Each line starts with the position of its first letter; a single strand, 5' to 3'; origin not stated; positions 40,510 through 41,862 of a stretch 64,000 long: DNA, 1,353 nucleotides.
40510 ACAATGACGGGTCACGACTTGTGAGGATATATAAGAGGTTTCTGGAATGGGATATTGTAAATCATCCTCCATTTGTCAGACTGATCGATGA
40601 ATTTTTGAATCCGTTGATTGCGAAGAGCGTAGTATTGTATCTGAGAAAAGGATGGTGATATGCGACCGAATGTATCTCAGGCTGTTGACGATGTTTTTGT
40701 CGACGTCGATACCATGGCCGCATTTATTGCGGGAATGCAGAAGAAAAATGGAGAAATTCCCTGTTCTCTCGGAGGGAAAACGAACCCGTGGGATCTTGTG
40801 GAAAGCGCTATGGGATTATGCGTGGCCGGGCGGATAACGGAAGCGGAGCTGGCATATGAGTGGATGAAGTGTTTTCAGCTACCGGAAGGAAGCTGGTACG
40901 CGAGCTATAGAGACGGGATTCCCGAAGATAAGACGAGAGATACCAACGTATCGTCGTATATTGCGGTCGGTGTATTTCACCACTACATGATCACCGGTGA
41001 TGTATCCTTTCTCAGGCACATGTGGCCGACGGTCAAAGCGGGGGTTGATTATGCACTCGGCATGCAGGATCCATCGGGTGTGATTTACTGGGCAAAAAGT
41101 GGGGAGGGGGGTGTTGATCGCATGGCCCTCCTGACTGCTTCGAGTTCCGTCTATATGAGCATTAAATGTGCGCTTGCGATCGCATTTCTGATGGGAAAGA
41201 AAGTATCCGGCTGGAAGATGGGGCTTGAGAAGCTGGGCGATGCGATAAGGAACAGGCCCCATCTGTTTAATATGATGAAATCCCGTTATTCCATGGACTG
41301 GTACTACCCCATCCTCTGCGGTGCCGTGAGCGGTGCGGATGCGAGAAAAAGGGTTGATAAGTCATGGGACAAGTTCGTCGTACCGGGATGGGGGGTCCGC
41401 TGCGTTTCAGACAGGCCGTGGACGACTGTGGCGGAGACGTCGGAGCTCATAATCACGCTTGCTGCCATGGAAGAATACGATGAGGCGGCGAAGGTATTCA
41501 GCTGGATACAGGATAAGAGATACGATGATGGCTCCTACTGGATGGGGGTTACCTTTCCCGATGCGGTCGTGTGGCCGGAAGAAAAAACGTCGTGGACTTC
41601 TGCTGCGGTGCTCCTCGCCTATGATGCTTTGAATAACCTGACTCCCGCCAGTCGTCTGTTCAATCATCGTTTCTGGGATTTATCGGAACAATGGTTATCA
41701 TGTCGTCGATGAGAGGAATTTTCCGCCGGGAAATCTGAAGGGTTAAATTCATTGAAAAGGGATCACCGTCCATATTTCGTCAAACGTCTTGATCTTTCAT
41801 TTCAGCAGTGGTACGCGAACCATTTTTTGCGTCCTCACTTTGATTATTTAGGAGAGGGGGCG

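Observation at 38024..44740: Compact PHP / GT4 / methyltransferase / toroid / acyltransferase / B12-radical-SAM cluster that I cannot map to a named pathway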

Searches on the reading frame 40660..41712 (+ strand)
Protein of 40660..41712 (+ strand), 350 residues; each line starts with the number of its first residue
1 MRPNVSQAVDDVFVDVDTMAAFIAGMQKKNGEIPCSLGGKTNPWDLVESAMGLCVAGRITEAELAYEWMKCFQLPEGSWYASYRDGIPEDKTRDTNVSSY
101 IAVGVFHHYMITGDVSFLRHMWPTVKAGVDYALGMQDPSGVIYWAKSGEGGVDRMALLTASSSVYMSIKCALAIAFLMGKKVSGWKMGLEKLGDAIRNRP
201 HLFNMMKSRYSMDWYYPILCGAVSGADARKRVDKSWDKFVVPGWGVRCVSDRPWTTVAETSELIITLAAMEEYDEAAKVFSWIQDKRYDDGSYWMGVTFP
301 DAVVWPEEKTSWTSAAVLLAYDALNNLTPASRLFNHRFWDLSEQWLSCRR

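Call 3: search_protein_families(library=pfam, proteins=[window:40660-41712:+], max_evalue=0.01)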
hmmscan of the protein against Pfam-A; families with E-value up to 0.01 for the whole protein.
window:40660-41712:+ (350 aa): 0 families

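Call 4: search_protein_families(library=ncbifam, proteins=[window:40660-41712:+], max_evalue=0.01)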
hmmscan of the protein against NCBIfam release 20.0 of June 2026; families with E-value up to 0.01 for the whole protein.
window:40660-41712:+ (350 aa): 1 family
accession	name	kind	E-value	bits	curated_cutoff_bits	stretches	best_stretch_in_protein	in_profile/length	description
TIGR01577.1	oligosac_amyl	hypoth_equivalog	4.2e-09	35.6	820.7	1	51-202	305-459/616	oligosaccharide amylase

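Call 7: find_homologous_proteins(query=window:40660-41709:+)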
Query window:40660-41709:+ (350 aa): 2486 proteins with E <= 0.001 among 8000 candidates; the best 120 are listed.
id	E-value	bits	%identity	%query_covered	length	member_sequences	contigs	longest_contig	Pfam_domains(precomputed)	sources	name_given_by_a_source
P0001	2.0e-225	766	93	100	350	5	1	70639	-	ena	-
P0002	8.5e-188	642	80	98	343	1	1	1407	-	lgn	-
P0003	1.4e-175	602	74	98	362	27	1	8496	-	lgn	-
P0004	2.1e-175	601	73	98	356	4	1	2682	-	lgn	-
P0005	6.7e-173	593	71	99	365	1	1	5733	-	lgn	-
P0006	3.1e-172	591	71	99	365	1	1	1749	-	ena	-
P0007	8.9e-167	573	69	99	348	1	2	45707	-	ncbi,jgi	-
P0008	4.5e-166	570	69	98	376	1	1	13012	-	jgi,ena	-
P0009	6.3e-165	567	69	98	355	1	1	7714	-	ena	-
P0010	1.1e-164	566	69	98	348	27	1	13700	-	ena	-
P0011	7.1e-164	563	67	99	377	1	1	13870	-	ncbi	-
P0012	8.9e-164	563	69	97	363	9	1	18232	-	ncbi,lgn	ncbi:MAG: phenyltransferase domain-containing protein [Thermodesulfobacteriota bacterium]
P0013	1.4e-163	562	68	97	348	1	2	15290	-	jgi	jgi:hypothetical protein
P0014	2.6e-163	561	67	99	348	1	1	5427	-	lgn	-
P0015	1.1e-162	559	69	97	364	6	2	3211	-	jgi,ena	jgi:hypothetical protein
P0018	1.1e-161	556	67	98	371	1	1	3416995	-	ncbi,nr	ncbi:MAG: phenyltransferase domain-containing protein [Deltaproteobacteria bacterium]|nr:MAG: phenyl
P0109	8.4e-155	533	65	97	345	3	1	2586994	-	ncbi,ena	-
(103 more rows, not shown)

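Call 8: search_solved_structures(query=window:40660-41709:+, max_evalue=1)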
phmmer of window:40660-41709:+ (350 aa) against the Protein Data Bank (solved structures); distinct sequences matched with E-value up to 1: 2.
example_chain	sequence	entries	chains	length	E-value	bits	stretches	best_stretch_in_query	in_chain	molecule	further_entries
7qsj_A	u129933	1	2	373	2.2e-93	316.4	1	20-335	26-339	Methylmannose polysaccharide hydrolase (MmpH)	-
3cih_A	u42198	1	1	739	0.0055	18.9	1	79-197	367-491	Putative alpha-rhamnosidase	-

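Call 17: find_encoding_contigs(protein=P0018, flank=10000, max_places=2)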
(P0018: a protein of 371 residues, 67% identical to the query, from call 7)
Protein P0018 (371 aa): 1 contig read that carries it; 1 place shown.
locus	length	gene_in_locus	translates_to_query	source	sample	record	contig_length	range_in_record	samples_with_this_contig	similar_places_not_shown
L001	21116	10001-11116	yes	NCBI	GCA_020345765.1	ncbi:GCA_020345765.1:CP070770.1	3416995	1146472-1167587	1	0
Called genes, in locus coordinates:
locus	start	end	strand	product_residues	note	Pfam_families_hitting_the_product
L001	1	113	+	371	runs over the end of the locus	PF00226:DnaJ, PF01556:DnaJ_C, PF00684:DnaJ_CXXCXGXG, PF27439:DnaJ_C_2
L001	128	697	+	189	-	PF00072:Response_reg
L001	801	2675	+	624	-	-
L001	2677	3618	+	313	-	-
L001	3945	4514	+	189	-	PF02660:G3P_acyltransf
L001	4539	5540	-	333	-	PF16670:PI-PLC-C1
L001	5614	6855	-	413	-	PF09861:Lar_N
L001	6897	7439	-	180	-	-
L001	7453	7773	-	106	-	-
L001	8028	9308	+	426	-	PF13439:Glyco_transf_4, PF13579:Glyco_trans_4_4, PF20706:GT4-conflict, PF00534:Glycos_transf_1, PF13692:Glyco_trans_1_4, PF13524:Glyco_trans_1_2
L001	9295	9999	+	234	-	PF01209:Ubie_methyltran, PF02353:CMAS, PF07021:MetW (weak), PF13489:Methyltransf_23, PF13847:Methyltransf_31, PF08241:Methyltransf_11, PF08242:Methyltransf_12, PF13649:Methyltransf_25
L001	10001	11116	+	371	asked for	-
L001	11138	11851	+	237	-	PF00132:Hexapep, PF14602:Hexapep_2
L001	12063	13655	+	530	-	PF02310:B12-binding, PF04055:Radical_SAM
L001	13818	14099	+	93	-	-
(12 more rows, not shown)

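Call 18: find_encoding_contigs(protein=P0109, flank=10000, max_places=2)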
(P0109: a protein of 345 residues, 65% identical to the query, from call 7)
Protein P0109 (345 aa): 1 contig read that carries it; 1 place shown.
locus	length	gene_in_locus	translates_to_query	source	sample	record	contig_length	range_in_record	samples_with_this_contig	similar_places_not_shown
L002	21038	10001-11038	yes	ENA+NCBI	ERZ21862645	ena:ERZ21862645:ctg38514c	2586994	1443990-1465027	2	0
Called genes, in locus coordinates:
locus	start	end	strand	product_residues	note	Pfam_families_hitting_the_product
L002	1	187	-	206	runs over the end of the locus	PF01300:Sua5_yciO_yrdC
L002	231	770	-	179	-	PF00731:AIRC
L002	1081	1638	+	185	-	PF14512:TM1586_NiRdase (faint), PF00881:Nitroreductase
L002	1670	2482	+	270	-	PF00378:ECH_1, PF16113:ECH_2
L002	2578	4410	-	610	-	PF00501:AMP-binding, PF13193:AMP-binding_C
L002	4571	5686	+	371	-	PF06050:HGD-D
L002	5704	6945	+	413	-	PF06050:HGD-D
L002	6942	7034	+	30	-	-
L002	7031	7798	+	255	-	PF01869:BcrAD_BadFG, PF02782:FGGY_C (faint)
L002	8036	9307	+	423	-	PF13439:Glyco_transf_4, PF13579:Glyco_trans_4_4, PF20706:GT4-conflict, PF00534:Glycos_transf_1, PF13692:Glyco_trans_1_4, PF13524:Glyco_trans_1_2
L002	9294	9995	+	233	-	PF01135:PCMT (weak), PF01209:Ubie_methyltran, PF02353:CMAS (weak), PF13489:Methyltransf_23, PF13847:Methyltransf_31, PF08241:Methyltransf_11, PF08242:Methyltransf_12, PF13649:Methyltransf_25, +2 more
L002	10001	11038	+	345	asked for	-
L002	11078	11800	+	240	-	PF00132:Hexapep, PF14602:Hexapep_2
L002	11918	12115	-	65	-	-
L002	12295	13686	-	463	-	-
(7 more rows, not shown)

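Call 24: search_protein_representatives(protein=window:40660-41709:+)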
Query: 350 residues. Proteins with E-value up to 0.001 (for the whole library): 1471; up to 1e-10: 874; up to 1e-30: 268. The best 150 are listed.
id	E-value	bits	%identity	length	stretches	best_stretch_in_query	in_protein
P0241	1.6e-121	422.2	53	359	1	5-340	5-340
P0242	1.1e-92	327.3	45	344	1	17-337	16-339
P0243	2.5e-89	316.2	59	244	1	98-339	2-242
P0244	7.9e-85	301.4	46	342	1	15-336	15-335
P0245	2.7e-84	299.7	44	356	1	18-335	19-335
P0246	1.6e-81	290.5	46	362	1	8-334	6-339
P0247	5.6e-81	288.8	45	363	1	19-335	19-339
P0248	6.0e-81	288.7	44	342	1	16-324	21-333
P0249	4.8e-79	282.4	44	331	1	17-335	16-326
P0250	5.2e-79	282.3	44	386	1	18-335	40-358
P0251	9.4e-79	281.4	44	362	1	17-335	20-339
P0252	2.5e-77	276.7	50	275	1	12-263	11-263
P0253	4.4e-77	275.9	55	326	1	20-235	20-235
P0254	5.7e-77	275.6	42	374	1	17-334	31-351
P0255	1.5e-75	270.9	42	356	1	17-334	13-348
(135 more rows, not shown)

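Call 26: find_related_loci(query=A1, collection=genome_contigs, flank=10000)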
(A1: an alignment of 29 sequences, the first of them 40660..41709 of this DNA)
Query A1 (350 aa) in genome_contigs; peptide patterns used: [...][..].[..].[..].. (x = any residue, [..] = any of these).
600 stretches matched a pattern (row limit reached: there are more); 600 encode a relative of the query (tblastn E <= 1e-3); the best 80 are kept; 80 distinct loci.
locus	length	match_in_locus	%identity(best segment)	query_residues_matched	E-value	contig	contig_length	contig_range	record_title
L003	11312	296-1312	69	5-343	1e-165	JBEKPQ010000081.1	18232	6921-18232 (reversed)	MAG: Thermodesulfobacteriota bacterium isolate SPRUCE 468 SPRUCE_468_81, whole genome shotgun sequence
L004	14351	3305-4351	65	1-349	5e-159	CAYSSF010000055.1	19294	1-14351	MAG TPA_asm: uncultured Syntrophaceae bacterium isolate SRP062349_co5_36 genome assembly, contig: NODE_879_length_19294_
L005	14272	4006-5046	65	1-347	3e-157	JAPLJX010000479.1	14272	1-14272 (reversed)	MAG: Deltaproteobacteria bacterium isolate LacPavin_0818_WC55_MAG_56_7 LacPavin_0818_WC55_scaffold_98895, whole genome s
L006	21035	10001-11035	64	1-346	8e-153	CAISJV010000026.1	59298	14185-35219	MAG: uncultured delta proteobacterium isolate AlinenLipids_bin-9048 genome assembly, contig: bin-9048:26/95, whole genom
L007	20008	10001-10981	64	14-340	2e-148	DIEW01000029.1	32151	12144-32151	MAG TPA_asm: Syntrophaceae bacterium UBA5764 UBA5764_contig_59480, whole genome shotgun sequence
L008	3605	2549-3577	62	1-343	1e-153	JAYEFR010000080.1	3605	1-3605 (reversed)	MAG: Thermodesulfobacteriota bacterium isolate MAG267 MAG267_80, whole genome shotgun sequence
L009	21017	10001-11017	62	1-339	1e-146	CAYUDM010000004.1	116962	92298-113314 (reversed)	MAG TPA_asm: uncultured Smithella sp. isolate binchicken_co42_513 genome assembly, contig: NODE_46_length_116962_cov_6.1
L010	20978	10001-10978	63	14-339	8e-146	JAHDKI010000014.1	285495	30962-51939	MAG: Syntrophaceae bacterium isolate LM1-B42D k141_222347, whole genome shotgun sequence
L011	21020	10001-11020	59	2-345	4e-142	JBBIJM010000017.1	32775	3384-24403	MAG: Syntrophobacterales bacterium isolate SLS170214_bin_162 NODE_584_length_32775_cov_3.15104, whole genome shotgun seq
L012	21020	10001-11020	68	1-340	4e-160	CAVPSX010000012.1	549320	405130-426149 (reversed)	MAG: uncultured delta proteobacterium isolate MFD00032.bin.1.77 genome assembly, contig: contig_28032, whole genome shot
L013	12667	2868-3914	58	1-349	5e-137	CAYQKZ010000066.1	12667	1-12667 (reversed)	MAG TPA_asm: uncultured Desulfobacterales bacterium isolate SRP272421_co2_290 genome assembly, contig: NODE_17049_length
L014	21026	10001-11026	59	4-347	1e-136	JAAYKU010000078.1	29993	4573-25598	MAG: Smithella sp. isolate AS10tlH2TH_73 62144_AS10, whole genome shotgun sequence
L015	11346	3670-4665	58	12-343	4e-135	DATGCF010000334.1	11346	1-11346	MAG TPA_asm: Desulfosalsimonadaceae bacterium isolate SMAG_U9641 k141_92043, whole genome shotgun sequence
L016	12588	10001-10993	58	14-344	6e-134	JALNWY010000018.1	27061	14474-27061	MAG: Deltaproteobacteria bacterium isolate SO_2016_LW2 bin 6 scaffold03030_LW138R_2016, whole genome shotgun sequence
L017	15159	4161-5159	56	10-342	1e-132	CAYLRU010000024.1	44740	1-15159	MAG TPA_asm: uncultured Desulfobacteraceae bacterium isolate SRP338002_co1_209 genome assembly, contig: NODE_760_length_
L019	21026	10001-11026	56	1-342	7e-132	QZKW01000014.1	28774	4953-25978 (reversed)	MAG: Desulfobacteraceae bacterium isolate SURF_3 Ga0104751_1002451, whole genome shotgun sequence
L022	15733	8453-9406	59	27-344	3e-127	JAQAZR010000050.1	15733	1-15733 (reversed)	MAG: Deltaproteobacteria bacterium isolate MAG_302_bin-18 302_bin-18_ctg-050, whole genome shotgun sequence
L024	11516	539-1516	56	14-339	1e-126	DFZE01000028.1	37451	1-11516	MAG TPA_asm: Desulfobacteraceae bacterium UBA4064 UBA4064_contig_5215, whole genome shotgun sequence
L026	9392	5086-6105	55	1-339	3e-125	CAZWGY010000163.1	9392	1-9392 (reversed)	MAG TPA_asm: uncultured Desulfobacteraceae bacterium isolate SRP332253_co1_124 genome assembly, contig: NODE_12288_lengt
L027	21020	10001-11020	49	2-336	1e-116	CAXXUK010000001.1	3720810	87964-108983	MAG: uncultured Desulfarculus sp. isolate 3a7ab5cd-f803-44bf-9707-e1e124c3bf9f genome assembly, contig: contig_1, whole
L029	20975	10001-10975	52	14-337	2e-115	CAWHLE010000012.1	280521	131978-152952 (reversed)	MAG: uncultured delta proteobacterium isolate MFD02416.bin.2.187 genome assembly, contig: contig_28913, whole genome sho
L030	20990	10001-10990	52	10-339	2e-115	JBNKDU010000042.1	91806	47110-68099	MAG: Desulfobacteraceae bacterium isolate F1.bin.3.orig k141_339256, whole genome shotgun sequence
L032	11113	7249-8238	51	11-340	5e-112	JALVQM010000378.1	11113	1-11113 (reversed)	MAG: Desulfobacteraceae bacterium isolate A3_metabat2_scaf2bin.053 A3_NODE_4875_length_11113_cov_2.590661, whole genome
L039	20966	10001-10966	47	21-335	2e-94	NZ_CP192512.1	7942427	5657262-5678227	Streptomyces sp. P1-3 chromosome, complete genome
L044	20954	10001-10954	45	22-334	5e-93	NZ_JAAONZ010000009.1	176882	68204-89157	Pseudomaricurvus hydrocarbonicus strain JCM 30134 NODE_9_length_176882_cov_41.746268, whole genome shotgun sequence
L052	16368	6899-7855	45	22-336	1e-90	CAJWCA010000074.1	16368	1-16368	MAG TPA_asm: uncultured Cellvibrionales bacterium isolate SRR5469033_bin.36_MetaBAT_v2.12.1_MAG genome assembly, contig:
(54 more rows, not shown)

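Call 30: search_solved_structures(query=window:40660-41709:+, max_evalue=1e-20, show_alignments=1)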
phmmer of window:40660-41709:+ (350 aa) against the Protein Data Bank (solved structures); distinct sequences matched with E-value up to 1e-20: 1.
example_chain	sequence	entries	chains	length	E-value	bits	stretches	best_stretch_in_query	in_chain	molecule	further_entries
7qsj_A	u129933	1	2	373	2.2e-93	316.4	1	20-335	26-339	Methylmannose polysaccharide hydrolase (MmpH)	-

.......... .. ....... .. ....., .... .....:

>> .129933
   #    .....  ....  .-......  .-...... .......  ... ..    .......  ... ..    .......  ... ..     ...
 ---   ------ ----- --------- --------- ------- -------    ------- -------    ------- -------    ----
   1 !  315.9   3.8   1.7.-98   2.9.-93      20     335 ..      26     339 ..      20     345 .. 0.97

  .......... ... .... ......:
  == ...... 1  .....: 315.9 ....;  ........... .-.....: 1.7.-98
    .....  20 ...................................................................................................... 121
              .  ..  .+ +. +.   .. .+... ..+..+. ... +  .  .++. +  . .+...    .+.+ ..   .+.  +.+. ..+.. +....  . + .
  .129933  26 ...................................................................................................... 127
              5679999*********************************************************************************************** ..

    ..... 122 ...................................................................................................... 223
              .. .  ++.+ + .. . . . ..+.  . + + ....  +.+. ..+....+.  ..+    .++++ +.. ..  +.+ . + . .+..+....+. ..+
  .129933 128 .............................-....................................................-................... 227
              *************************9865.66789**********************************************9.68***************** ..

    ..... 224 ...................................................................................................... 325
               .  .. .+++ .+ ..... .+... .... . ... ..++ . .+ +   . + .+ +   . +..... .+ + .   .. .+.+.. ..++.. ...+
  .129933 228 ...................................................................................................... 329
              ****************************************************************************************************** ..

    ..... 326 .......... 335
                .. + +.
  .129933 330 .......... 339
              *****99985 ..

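Call 50: search_protein_families(library=pfam, proteins=[L039:11048-11920:+, L039:11998-13029:+, L039:13026-13553:+, L039:13550-14359:+, L039:14164-15342:-, L019:8591-9829:+, L019:7589-8338:-, L019:11959-12804:-, L019:12307-13200:+, L019:13197-14171:+], max_evalue=0.001)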
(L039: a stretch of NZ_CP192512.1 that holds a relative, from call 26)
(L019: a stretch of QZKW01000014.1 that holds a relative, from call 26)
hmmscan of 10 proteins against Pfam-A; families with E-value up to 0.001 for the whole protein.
L039:11048-11920:+ (290 aa): 2 families
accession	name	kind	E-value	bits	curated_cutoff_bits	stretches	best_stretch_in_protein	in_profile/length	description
PF11716.13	MDMPI_N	-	4.1e-24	86.3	24.2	1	37-162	2-138/140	Mycothiol maleylpyruvate isomerase N-terminal domain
PF07398.16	MDMPI_C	-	7.6e-09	36.6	29.5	1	176-281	1-89/90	MDMPI C-terminal domain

L039:11998-13029:+ (343 aa): 0 families

L039:13026-13553:+ (175 aa): 0 families

L039:13550-14359:+ (269 aa): 0 families

L039:14164-15342:- (392 aa): 1 family
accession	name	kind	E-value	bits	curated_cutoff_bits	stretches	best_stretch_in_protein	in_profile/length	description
PF01520.23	Amidase_3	-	8.9e-35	120.7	27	1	176-387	1-173/174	N-acetylmuramoyl-L-alanine amidase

L019:8591-9829:+ (412 aa): 1 family
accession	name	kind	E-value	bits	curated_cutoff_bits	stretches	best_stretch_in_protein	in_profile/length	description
PF00724.26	Oxidored_FMN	-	1.2e-53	183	27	1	19-344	11-338/342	NADH:flavin oxidoreductase / NADH oxidase family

L019:7589-8338:- (249 aa): 5 families
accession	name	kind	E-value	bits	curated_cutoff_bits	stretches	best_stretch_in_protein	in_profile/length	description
PF01656.29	CbiA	-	1.2e-13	51.6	25.4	1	6-226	3-124/125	CobQ/CobB/MinD/ParA nucleotide binding domain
PF13614.12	AAA_31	-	2e-12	47.9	27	1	9-162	9-155/177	AAA domain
PF10609.15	ParA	-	7e-05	22.8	27.1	0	6-246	8-244/246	NUBPL iron-transfer P-loop NTPase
PF02374.21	ArsA_ATPase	-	0.00027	20.7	24.3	1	5-55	4-53/305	Anion-transporting ATPase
PF20720.3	nSTAND3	-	0.00055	20.1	27.2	0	5-36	20-51/155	Novel STAND NTPase 3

L019:11959-12804:- (281 aa): 0 families

L019:12307-13200:+ (297 aa): 1 family
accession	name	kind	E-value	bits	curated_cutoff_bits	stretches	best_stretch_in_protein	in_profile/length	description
PF08902.16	DUF1848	-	6.1e-67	226.6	30.5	1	6-284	1-262/262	Domain of unknown function (DUF1848)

L019:13197-14171:+ (324 aa): 5 families
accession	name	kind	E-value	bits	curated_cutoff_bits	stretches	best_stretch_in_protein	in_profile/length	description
PF01207.24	Dus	-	5.9e-88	295.4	20.4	1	14-313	2-303/311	Dihydrouridine synthase (Dus)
PF01180.27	DHO_dh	-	1.9e-05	24.4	27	0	184-241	228-287/291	Dihydroorotate dehydrogenase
PF01791.15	DeoC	-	3e-05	24.2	23.8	1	75-153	144-205/229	DeoC/LacD family aldolase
PF00977.27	His_biosynth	-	3e-05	24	23.6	1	111-226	102-221/228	Histidine biosynthesis protein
PF05690.20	ThiG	-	0.00033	20.5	23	0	153-226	135-206/247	Thiazole biosynthesis protein ThiG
